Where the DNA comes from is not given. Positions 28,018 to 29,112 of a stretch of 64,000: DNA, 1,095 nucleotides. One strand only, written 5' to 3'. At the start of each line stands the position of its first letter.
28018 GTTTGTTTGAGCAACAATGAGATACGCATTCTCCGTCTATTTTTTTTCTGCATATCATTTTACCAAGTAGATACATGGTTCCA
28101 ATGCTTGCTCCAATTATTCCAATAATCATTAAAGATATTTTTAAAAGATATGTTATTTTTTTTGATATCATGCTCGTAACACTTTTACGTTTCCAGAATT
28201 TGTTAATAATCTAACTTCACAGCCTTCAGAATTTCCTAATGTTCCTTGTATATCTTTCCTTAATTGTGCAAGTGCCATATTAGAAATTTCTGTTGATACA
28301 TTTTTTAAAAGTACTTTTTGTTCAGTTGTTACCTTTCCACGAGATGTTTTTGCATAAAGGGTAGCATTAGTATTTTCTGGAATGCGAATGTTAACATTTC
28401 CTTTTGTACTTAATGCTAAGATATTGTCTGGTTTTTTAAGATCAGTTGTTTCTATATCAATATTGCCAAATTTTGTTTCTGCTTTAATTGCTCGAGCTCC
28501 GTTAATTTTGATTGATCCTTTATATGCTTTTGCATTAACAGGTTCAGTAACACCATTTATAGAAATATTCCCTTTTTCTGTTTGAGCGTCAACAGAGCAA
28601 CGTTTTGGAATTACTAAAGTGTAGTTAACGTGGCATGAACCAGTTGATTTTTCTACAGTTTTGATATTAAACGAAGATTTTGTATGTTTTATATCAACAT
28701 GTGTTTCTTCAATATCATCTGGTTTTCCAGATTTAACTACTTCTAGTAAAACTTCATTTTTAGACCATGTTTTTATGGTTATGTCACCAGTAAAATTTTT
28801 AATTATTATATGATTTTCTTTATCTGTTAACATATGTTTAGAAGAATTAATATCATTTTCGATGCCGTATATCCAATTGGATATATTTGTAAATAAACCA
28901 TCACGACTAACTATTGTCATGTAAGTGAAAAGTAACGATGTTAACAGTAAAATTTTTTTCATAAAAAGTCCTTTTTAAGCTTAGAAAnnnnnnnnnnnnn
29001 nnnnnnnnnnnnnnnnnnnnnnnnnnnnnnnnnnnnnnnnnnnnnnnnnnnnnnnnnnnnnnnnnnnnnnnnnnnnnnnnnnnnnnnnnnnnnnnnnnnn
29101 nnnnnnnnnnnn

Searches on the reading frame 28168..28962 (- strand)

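Call 41: search_protein_families(library=pfam, proteins=[window:28168-28962:-], max_evalue=0.001)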
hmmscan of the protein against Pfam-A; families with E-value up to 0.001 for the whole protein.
window:28168-28962:- (264 aa): 3 families
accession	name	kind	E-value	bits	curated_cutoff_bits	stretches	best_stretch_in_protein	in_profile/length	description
PF13349.12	DUF4097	-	4.1e-07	30.1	22.9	0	50-175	2-136/247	Toastrack DUF4097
PF09922.15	LiaF-like_C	-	4.7e-06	26.9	29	0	167-225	27-90/114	Cell wall-active antibiotics response LiaF, C-terminal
PF24016.2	DUF7330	-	0.00045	20.3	27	0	107-218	13-135/187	Domain of unknown function (DUF7330)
